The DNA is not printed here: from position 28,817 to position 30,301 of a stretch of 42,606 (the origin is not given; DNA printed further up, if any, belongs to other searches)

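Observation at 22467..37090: Duplicated stand-alone VirD4/TraD-like ATPase module with HTH and giant disordered partners, and no other T4SS parts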

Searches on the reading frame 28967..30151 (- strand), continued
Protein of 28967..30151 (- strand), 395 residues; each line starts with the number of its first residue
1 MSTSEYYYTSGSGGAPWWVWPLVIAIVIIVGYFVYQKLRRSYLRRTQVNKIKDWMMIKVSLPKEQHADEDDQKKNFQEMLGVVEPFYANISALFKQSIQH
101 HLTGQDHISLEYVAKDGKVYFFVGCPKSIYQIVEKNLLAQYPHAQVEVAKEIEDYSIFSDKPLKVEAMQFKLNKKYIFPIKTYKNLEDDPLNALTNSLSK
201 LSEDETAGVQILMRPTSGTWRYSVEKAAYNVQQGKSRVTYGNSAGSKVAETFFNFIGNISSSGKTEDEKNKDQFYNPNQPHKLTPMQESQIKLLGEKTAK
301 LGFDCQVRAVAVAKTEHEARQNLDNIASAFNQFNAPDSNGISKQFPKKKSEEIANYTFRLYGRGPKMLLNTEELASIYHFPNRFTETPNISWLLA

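Call 91: search_protein_families(library=pfam, proteins=[L095:1414-4380:+, L090:10001-13120:+, L089:12765-13508:+, L096:8568-9371:+, L094:8420-8893:+, L094:9127-9600:+, L093:9052-9858:-, L094:4183-5313:+], max_evalue=0.05)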
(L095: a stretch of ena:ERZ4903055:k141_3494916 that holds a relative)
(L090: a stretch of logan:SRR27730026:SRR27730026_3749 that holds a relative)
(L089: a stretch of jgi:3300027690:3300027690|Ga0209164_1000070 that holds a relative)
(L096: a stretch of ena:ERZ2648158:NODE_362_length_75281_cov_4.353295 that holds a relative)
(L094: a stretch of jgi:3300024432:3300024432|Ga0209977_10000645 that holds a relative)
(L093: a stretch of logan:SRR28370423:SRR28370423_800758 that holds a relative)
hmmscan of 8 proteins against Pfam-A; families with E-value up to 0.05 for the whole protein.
L095:1414-4380:+ (988 aa): 11 families
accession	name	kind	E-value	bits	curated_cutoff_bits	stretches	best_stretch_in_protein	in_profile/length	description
PF00575.29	S1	-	1.2e-07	32.5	22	1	861-930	3-74/74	S1 RNA binding domain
PF01935.23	DUF87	-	2.5e-07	31.5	23.2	1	411-473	24-83/220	Helicase HerA, central domain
PF10412.15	TrwB_AAD_bind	-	3.5e-06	26.6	20.5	1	410-703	15-289/387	Type IV secretion-system coupling protein DNA-binding domain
PF12696.13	TraG-D_C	-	1.6e-05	25.2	22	1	662-728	3-75/126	TraM recognition site of TraD and TraG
PF12846.13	AAA_10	-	3.8e-05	23.3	27.5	1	408-545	19-153/362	AAA-like domain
PF02534.20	T4SS-DNA_transf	-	6.1e-05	22.5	20.1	0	591-730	238-380/468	Type IV secretory system Conjugative DNA transfer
PF13401.12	AAA_22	-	0.0037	18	27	0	409-450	4-45/130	AAA domain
PF25199.1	nSTAND_NTPase5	-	0.0051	17.1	34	1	407-481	38-114/145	Novel STAND NTPase 5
PF05872.18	HerA_C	-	0.014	14.5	22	1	402-480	13-95/502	Helicase HerA-like C-terminal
PF19044.6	P-loop_TraG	-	0.02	14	25.8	1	410-483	29-94/413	TraG P-loop domain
PF01580.24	FtsK_SpoIIIE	-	0.033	14.1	24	0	408-433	39-62/221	FtsK/SpoIIIE family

L090:10001-13120:+ (1039 aa): 11 families
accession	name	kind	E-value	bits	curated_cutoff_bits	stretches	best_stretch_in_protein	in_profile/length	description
PF01935.23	DUF87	-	9.5e-10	39.4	23.2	1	391-638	3-212/220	Helicase HerA, central domain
PF10412.15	TrwB_AAD_bind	-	4.9e-09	36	20.5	1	413-722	16-309/387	Type IV secretion-system coupling protein DNA-binding domain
PF12696.13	TraG-D_C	-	0.0001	22.6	22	1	663-724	1-67/126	TraM recognition site of TraD and TraG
PF13401.12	AAA_22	-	0.0051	17.6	27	0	413-460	6-54/130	AAA domain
PF13191.12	AAA_16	-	0.016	16.2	32.6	0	409-434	21-46/167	AAA ATPase domain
PF20720.3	nSTAND3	-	0.021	14.9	27.2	0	414-472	19-72/155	Novel STAND NTPase 3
PF01580.24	FtsK_SpoIIIE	-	0.023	14.6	24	0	391-433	27-60/221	FtsK/SpoIIIE family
PF25199.1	nSTAND_NTPase5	-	0.024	14.9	34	0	408-487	37-118/145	Novel STAND NTPase 5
PF13304.12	AAA_21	-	0.035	14.6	27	0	417-489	4-83/304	AAA domain, putative AbiEii toxin, Type IV TA system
PF13555.12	AAA_29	-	0.036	14.3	27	0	415-431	25-41/61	P-loop containing region of AAA domain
PF00005.33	ABC_tran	-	0.043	14.9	25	0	414-435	13-34/137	ABC transporter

L089:12765-13508:+ (247 aa): 0 families

L096:8568-9371:+ (267 aa): 0 families

L094:8420-8893:+ (157 aa): 0 families

L094:9127-9600:+ (157 aa): 0 families

L093:9052-9858:- (268 aa): 0 families

L094:4183-5313:+ (376 aa): 4 families
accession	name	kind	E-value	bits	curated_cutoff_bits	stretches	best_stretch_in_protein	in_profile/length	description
PF04545.22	Sigma70_r4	-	1.6e-13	50.4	24.1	1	37-88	1-48/50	Sigma-70, region 4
PF16509.11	KORA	-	0.0021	18.7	26.7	1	60-104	30-74/84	TrfB plasmid transcriptional repressor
PF05066.19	HARE-HTH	-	0.0034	18.2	25.9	0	257-308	13-71/71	HB1, ASXL, restriction endonuclease HTH domain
PF18580.7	HTH_SUN2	-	0.0037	17.9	30.4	1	60-86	32-57/58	SUN2 helix-turn-helix domain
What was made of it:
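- Pfam FtsK_SpoIIIE reaches only ~14 bits, below its cut-off of 24 (call 91), and there is no γ domain.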

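Call 97: find_encoding_contigs(protein=P0423, flank=5000, max_places=1)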
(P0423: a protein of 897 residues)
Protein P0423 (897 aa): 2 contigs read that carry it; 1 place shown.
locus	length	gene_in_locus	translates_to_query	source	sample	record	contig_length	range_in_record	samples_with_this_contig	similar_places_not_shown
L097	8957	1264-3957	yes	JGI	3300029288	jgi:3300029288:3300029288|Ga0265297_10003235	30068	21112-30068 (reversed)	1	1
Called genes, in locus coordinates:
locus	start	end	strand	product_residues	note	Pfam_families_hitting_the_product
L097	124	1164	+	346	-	-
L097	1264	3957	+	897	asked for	PF26449:DUF8128, PF12696:TraG-D_C (weak)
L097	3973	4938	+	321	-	-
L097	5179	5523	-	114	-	-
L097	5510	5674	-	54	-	-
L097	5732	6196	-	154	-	-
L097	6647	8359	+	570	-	PF00395:SLH (faint), PF22694:CtpB_N-like, PF00595:PDZ, PF13180:PDZ_2, PF17820:PDZ_6, PF03572:Peptidase_S41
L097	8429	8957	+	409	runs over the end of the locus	-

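Call 98: find_encoding_contigs(protein=P0479, flank=5000, max_places=1)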
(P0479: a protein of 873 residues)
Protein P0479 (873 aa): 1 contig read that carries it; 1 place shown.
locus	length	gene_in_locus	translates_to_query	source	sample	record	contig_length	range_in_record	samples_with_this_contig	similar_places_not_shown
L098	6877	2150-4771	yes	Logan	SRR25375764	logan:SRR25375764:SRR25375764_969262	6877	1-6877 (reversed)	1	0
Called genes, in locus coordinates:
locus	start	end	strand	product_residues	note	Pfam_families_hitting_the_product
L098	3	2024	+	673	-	?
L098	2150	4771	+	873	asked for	PF26449:DUF8128, PF02534:T4SS-DNA_transf, PF01935:DUF87, PF10412:TrwB_AAD_bind, PF25199:nSTAND_NTPase5 (weak), PF12696:TraG-D_C (weak)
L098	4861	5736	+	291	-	PF02498:Bro-N (weak)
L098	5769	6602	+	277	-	PF01261:AP_endonuc_2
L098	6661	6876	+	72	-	?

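Call 99: find_encoding_contigs(protein=P0431, flank=5000, max_places=1)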
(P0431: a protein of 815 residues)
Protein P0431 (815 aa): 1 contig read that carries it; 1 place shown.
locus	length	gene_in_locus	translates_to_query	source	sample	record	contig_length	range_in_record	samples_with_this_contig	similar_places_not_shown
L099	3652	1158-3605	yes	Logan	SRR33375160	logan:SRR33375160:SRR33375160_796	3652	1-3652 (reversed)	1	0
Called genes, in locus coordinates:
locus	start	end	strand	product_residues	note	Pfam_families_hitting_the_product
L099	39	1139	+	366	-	PF13399:LytR_C (weak)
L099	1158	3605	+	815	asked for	PF26449:DUF8128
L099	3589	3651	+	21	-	?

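Call 100: find_encoding_contigs(protein=P0505, flank=5000, max_places=1)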
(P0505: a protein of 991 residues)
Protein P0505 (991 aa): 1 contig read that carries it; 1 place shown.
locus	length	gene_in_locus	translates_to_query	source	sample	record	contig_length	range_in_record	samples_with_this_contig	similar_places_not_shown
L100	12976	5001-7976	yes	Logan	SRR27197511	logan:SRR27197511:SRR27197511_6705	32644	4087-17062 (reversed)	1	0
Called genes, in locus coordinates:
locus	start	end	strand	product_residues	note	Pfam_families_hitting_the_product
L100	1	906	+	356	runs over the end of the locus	PF17032:Zn_ribbon_15 (faint), PF12773:DZR, PF13240:Zn_Ribbon_1 (faint)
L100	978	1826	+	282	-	-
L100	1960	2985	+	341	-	PF00849:PseudoU_synth_2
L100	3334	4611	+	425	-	PF13399:LytR_C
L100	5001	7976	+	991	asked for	PF26449:DUF8128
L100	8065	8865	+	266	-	PF20772:TACO1_YebC_N, PF01709:Transcrip_reg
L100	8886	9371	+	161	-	PF02075:RuvC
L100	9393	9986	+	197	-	PF01330:RuvA_N, PF14520:HHH_5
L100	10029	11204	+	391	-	PF05496:RuvB_N, PF00004:AAA, PF07728:AAA_5 (weak), PF17864:AAA_lid_4, PF05491:WHD_RuvB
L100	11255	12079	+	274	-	-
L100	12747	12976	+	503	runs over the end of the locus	PF02899:Phage_int_SAM_1 (faint), PF00589:Phage_integrase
